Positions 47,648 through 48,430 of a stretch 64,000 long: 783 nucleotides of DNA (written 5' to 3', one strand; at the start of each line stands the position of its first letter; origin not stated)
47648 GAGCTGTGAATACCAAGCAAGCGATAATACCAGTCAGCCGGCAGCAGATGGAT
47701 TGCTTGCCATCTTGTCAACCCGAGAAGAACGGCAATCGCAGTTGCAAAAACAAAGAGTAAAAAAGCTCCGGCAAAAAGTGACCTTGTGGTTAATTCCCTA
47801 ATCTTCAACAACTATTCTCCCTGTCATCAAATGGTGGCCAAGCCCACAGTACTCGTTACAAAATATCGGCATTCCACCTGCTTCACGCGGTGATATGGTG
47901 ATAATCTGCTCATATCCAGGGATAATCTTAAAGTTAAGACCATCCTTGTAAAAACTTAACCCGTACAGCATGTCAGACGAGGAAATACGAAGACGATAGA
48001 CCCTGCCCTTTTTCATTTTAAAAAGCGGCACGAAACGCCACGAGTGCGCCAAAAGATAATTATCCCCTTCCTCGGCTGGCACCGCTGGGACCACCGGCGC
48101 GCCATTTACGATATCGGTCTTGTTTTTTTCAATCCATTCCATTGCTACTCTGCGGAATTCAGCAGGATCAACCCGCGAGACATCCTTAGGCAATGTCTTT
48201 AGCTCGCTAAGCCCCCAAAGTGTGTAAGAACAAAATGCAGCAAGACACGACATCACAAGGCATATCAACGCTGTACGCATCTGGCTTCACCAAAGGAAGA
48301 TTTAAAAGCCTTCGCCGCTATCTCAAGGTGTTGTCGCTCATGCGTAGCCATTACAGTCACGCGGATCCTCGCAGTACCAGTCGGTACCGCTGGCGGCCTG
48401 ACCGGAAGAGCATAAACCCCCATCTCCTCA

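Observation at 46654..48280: Minimal CuA cupredoxin plus a 10-TM COX1-like protein lacking the canonical CuB helix-VI signature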

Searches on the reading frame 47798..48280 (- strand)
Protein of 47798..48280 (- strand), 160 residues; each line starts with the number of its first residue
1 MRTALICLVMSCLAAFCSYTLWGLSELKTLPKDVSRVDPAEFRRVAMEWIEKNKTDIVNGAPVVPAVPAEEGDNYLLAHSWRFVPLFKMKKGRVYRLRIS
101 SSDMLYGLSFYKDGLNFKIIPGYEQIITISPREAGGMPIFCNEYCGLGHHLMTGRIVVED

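Call 3: search_protein_families(library=pfam, proteins=[window:47798-48280:-], max_evalue=1)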
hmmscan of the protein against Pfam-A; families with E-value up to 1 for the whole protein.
window:47798-48280:- (160 aa): 3 families
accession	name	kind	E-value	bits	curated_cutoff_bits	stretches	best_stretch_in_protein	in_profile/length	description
PF00116.26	COX2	-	0.0077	16.6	22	1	55-158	20-117/120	Cytochrome C oxidase subunit II, periplasmic domain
PF04683.19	Rpn13_ADRM1_Pru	-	0.19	12.6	25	1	71-103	51-83/102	Proteasome complex subunit Rpn13, Pru domain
PF00394.28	Cu-oxidase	-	0.28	11.7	21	1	85-120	58-93/157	Multicopper oxidase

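Call 4: search_protein_families(library=ncbifam, proteins=[window:47798-48280:-], max_evalue=1)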
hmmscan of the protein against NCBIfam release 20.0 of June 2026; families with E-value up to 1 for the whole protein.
window:47798-48280:- (160 aa): 5 families
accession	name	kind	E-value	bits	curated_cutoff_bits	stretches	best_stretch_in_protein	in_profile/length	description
TIGR02866.1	CoxB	equivalog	1.5e-08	34.4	147.7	1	92-159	125-192/202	cytochrome c oxidase subunit II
TIGR04246.1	nitrous_NosZ_Gp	equivalog_domain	8.6e-05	21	625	1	102-159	520-577/578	Sec-dependent nitrous-oxide reductase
NF050117.1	aa3_CtaC_Actin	exception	0.027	13.7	250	1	84-155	158-229/244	aa3-type cytochrome oxidase subunit II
TIGR04244.1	nitrous_NosZ_RR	equivalog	0.039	12.5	625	1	102-159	570-627/627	TAT-dependent nitrous-oxide reductase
NF052460.1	L-NosZ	equivalog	0.043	12.3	700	1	116-160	436-480/480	clade III lactonase-type nitrous-oxide reductase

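Call 10: find_homologous_proteins(query=window:47798-48280:-)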
Query window:47798-48280:- (160 aa): 34 proteins with E <= 0.001 among 59 candidates.
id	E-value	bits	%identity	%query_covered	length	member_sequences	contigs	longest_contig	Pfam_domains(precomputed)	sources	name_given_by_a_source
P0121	4.0e-105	366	100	100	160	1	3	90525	-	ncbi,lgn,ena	ncbi:MAG: hypothetical protein AABZ06_13120 [Bdellovibrionota bacterium]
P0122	5.8e-37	145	46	93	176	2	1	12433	PF00116.27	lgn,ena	-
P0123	1.4e-33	134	41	99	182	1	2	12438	-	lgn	-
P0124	8.8e-33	131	44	93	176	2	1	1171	PF00116.27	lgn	-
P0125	1.3e-31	127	40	99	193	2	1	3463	-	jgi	jgi:cytochrome c oxidase subunit II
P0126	1.6e-30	124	40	98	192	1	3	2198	-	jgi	jgi:cytochrome c oxidase subunit II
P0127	1.7e-30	124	40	98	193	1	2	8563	-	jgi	jgi:cytochrome c oxidase subunit II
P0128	1.5e-29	121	41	99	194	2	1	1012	PF00116.27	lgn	-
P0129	2.8e-29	120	39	99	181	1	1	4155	PF00116.27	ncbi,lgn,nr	ncbi:MAG: cytochrome C oxidase subunit II [Clostridia bacterium]|nr:cytochrome C oxidase subunit II 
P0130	6.9e-29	119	41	91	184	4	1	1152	-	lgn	-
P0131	5.5e-27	112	41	91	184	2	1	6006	-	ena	-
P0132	1.4e-26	111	42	78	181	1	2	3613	PF00116.27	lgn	-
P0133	1.6e-26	111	39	96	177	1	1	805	-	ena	-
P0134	9.4e-26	108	33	99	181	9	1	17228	-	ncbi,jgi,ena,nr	ncbi:MAG: hypothetical protein OEV35_00310 [Gallionellaceae bacterium]|nr:hypothetical protein [Gall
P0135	1.4e-25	108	36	99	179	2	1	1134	-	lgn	-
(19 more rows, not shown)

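Call 12: find_encoding_contigs(protein=P0122, flank=6000, max_places=3)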
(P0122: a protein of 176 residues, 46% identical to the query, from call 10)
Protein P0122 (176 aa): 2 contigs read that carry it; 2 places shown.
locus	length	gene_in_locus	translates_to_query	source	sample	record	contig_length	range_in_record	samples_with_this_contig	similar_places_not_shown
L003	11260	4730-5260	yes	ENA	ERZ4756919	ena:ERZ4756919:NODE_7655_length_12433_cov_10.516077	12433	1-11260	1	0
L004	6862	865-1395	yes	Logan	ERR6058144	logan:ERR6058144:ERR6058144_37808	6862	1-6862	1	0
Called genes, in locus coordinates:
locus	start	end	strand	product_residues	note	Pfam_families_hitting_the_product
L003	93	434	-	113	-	PF01740:STAS, PF13466:STAS_2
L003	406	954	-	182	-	PF13581:HATPase_c_2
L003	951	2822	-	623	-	PF01590:GAF, PF13185:GAF_2, PF13492:GAF_3 (weak), PF07228:SpoIIE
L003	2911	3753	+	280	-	PF07719:TPR_2 (faint), PF13424:TPR_12 (faint), PF14559:TPR_19 (faint)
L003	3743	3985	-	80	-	-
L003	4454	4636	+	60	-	-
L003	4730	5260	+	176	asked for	PF00116:COX2 (weak)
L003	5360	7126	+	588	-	PF00115:COX1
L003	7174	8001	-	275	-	PF09678:Caa3_CtaG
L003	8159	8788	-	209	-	PF25213:HVO_A0261_N (weak), PF08220:HTH_DeoR, PF08279:HTH_11 (weak)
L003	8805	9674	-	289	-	PF04314:LpqE-like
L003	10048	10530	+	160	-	-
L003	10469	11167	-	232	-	PF02683:DsbD_TM (weak), PF11139:SfLAP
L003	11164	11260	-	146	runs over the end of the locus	PF13473:Cupredoxin_1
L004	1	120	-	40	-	?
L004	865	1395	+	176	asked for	PF00116:COX2 (weak)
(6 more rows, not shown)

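Call 13: find_encoding_contigs(protein=P0123, flank=6000, max_places=3)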
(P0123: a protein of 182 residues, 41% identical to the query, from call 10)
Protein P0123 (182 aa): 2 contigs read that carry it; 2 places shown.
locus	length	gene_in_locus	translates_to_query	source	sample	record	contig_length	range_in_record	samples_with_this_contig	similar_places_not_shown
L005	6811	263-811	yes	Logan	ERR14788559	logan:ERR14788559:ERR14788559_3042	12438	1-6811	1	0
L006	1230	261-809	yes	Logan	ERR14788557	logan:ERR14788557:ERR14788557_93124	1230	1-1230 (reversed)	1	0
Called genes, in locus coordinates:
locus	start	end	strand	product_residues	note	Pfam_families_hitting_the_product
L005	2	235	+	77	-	?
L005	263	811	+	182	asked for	-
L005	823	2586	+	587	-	PF00115:COX1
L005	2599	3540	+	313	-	PF01040:UbiA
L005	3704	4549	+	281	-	PF00027:cNMP_binding, PF13545:HTH_Crp_2, PF00325:Crp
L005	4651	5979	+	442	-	PF01207:Dus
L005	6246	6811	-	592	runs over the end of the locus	PF01569:PAP2, PF14378:PAP2_3, PF03009:GDPD, PF13653:GDPD_2 (faint)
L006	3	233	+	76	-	?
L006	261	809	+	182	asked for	-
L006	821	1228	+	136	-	?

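Call 21: search_solved_structures(query=window:47798-48280:-, max_evalue=1, show_alignments=3)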
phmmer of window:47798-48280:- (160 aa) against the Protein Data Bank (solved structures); distinct sequences matched with E-value up to 1: 35.
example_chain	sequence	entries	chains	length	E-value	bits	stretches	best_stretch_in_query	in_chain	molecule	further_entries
6ptt_A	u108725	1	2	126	8.1e-11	45.1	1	70-159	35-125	Cytochrome c oxidase subunit 2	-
3s33_B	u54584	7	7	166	1.1e-10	44.6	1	34-159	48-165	Cytochrome c oxidase subunit 2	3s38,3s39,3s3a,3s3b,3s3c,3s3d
3eh3_B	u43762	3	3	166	1.1e-10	44.6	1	34-159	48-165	Cytochrome c oxidase subunit 2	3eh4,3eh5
1ehk_B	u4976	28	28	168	1.2e-10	44.5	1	34-159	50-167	BA3-TYPE CYTOCHROME-C OXIDASE | Cytochrome c oxidase polypeptide II | Cytochrome c oxidase subunit 2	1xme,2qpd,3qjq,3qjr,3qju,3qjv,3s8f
2qpe_B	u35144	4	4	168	1.2e-10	44.5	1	34-159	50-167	Cytochrome c oxidase subunit 2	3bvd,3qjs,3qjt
2lln_A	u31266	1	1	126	1.4e-10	44.3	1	70-159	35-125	Cytochrome c oxidase subunit 2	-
2fwl_B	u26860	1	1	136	1.5e-10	44.2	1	70-159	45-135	Cytochrome c oxidase subunit II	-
2cua_A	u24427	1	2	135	1.5e-10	44.2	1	70-159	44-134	PROTEIN (CUA)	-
6pty_A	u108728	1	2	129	2.2e-10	43.7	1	70-159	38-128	Cytochrome c oxidase subunit 2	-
9qhb_A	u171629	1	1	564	5.5e-10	42.3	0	106-151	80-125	Engineered tetratricopeptide repeat protein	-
7deg_B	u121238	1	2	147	4.2e-09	39.5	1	85-159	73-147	Cytochrome oxidase subunit II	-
9qhc_A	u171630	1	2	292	3e-06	30.2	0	107-151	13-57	Engineered tetratricopeptide repeat protein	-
8g8i_A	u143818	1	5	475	0.00061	22.7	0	40-74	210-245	C3HR3_9r_shift4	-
2yev_B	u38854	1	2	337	0.0013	21.6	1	94-158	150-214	CYTOCHROME C OXIDASE SUBUNIT 2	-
8bu0_A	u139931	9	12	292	0.0036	20.2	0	106-145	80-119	Consensus tetratricopeptide repeat protein | Crystal structure of an 8-repeat consensus TPR superhelix with Zinc. | Monomer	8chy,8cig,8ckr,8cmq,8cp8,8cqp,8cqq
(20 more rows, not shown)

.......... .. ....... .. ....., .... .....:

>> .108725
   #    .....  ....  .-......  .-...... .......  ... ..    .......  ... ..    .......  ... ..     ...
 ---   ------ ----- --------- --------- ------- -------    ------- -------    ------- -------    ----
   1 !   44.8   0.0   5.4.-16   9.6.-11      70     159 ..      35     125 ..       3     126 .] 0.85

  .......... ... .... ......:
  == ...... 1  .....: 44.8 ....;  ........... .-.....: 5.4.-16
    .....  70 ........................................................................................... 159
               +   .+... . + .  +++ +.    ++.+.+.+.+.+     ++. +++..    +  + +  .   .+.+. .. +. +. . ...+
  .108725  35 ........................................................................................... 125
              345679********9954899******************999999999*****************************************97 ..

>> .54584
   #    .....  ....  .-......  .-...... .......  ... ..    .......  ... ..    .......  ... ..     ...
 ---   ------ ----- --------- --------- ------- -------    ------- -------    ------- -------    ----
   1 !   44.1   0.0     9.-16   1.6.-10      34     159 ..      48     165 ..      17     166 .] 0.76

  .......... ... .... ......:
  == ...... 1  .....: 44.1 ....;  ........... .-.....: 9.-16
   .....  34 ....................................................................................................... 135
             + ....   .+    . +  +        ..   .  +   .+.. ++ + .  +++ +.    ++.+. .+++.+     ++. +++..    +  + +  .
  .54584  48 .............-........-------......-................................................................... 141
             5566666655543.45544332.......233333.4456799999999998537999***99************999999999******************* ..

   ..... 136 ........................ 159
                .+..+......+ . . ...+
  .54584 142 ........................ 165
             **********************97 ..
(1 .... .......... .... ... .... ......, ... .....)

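Call 50: predict_structure(alignment_id=A2)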
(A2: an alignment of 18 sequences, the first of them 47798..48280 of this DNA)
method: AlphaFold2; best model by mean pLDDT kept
length: 160 residues; sequences in the alignment: 18
mean_pLDDT: 88.0   pTM: 0.78
mean pLDDT of the five models: 88.0, 87.6, 87.4, 87.3, 87.0
residues with pLDDT >= 90: 101; 70-90: 37; 50-70: 22; < 50: 0
segments of 3 or more residues with pLDDT < 50: none
pLDDT, mean of each block of 10 residues (from residue 1): 93 91 63 88 98 95 96 95 94 96 90 81 94 89 61 83
secondary structure, 60 per line:
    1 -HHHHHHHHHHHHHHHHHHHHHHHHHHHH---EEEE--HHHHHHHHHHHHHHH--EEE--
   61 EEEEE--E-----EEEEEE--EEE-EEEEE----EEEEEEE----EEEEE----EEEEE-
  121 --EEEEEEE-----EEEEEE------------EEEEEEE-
elements in order: H2-29 E33-36 H39-53 E56-58 E61-65 E74-79 E82-84 E86-90 E95-101 E106-110 E115-119 E123-129 E135-140 E153-159

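Call 59: fold_search(model_id=the predicted structure, library=pdb)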
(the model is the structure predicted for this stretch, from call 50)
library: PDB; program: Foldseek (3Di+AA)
matches with E <= 10: 1561; with E <= 0.001: 254
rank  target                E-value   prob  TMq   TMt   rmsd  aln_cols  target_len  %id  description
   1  2qpe_B                3.5e-11  1.00  0.61  0.59   7.3       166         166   22  An unexpected outcome of surface-engineering an integral membrane protein: Improved crystallization of cytochrome ba3  (released 2007-12-11)
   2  5ndc_B                1.3e-10  1.00  0.63  0.60   7.2       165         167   22  Structure of ba3-type cytochrome c oxidase from Thermus thermophilus by serial femtosecond crystallography (released 2017-08-23)
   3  1ehk_B                1.5e-10  1.00  0.63  0.60   7.2       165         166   22  CRYSTAL STRUCTURE OF THE ABERRANT BA3-CYTOCHROME-C OXIDASE FROM THERMUS THERMOPHILUS (released 2001-02-22)
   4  2fwl_MODEL_1_B        1.9e-10  1.00  0.61  0.72   6.7       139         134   24  The cytochrome c552/CuA complex from Thermus thermophilus (released 2006-03-28)
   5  2cua_A                1.9e-09  1.00  0.61  0.78   6.2       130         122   25  THE CUA DOMAIN OF CYTOCHROME BA3 FROM THERMUS THERMOPHILUS (released 1999-05-28)
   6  5u7n_B                2.5e-09  1.00  0.58  0.78   6.4       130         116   20  CRYSTAL STRUCTURE OF A CHIMERIC CUA DOMAIN (SUBUNIT II) OF CYTOCHROME BA3 FROM THERMUS THERMOPHILUS WITH THE AMICYANIN (released 2017-11-22)
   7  6ptt_A                2.8e-09  1.00  0.60  0.79   6.1       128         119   26  Soluble model of Arabidopsis thaliana CuA (Tt3LAt) (released 2019-11-20)
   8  6pty_A                3.0e-09  1.00  0.60  0.79   6.0       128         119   26  Soluble model of human CuA (Tt3Lh) (released 2019-11-20)
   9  2cua_B                4.0e-09  1.00  0.59  0.71   6.2       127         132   26  THE CUA DOMAIN OF CYTOCHROME BA3 FROM THERMUS THERMOPHILUS (released 1999-05-28)
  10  5u7n_A                1.2e-08  1.00  0.58  0.79   6.3       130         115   20  CRYSTAL STRUCTURE OF A CHIMERIC CUA DOMAIN (SUBUNIT II) OF CYTOCHROME BA3 FROM THERMUS THERMOPHILUS WITH THE AMICYANIN (released 2017-11-22)
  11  5u7n_E                2.3e-08  1.00  0.58  0.80   6.3       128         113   20  CRYSTAL STRUCTURE OF A CHIMERIC CUA DOMAIN (SUBUNIT II) OF CYTOCHROME BA3 FROM THERMUS THERMOPHILUS WITH THE AMICYANIN (released 2017-11-22)
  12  5u7n_G                3.4e-08  1.00  0.56  0.79   6.5       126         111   20  CRYSTAL STRUCTURE OF A CHIMERIC CUA DOMAIN (SUBUNIT II) OF CYTOCHROME BA3 FROM THERMUS THERMOPHILUS WITH THE AMICYANIN (released 2017-11-22)
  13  7deg_B                3.7e-08  1.00  0.53  0.56   8.1       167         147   23  Cryo-EM structure of a heme-copper terminal oxidase dimer provides insights into its catalytic mechanism (released 2021-08-04)
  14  5u7n_D                4.9e-08  1.00  0.57  0.79   6.3       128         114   20  CRYSTAL STRUCTURE OF A CHIMERIC CUA DOMAIN (SUBUNIT II) OF CYTOCHROME BA3 FROM THERMUS THERMOPHILUS WITH THE AMICYANIN (released 2017-11-22)
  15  5u7n_F                1.3e-07  1.00  0.50  0.72   6.5       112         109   19  CRYSTAL STRUCTURE OF A CHIMERIC CUA DOMAIN (SUBUNIT II) OF CYTOCHROME BA3 FROM THERMUS THERMOPHILUS WITH THE AMICYANIN (released 2017-11-22)
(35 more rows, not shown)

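Call 64: search_protein_families(library=padloc, proteins=[window:47798-48280:-], max_evalue=0.01)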
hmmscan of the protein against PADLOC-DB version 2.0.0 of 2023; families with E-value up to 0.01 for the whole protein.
window:47798-48280:- (160 aa): 0 families
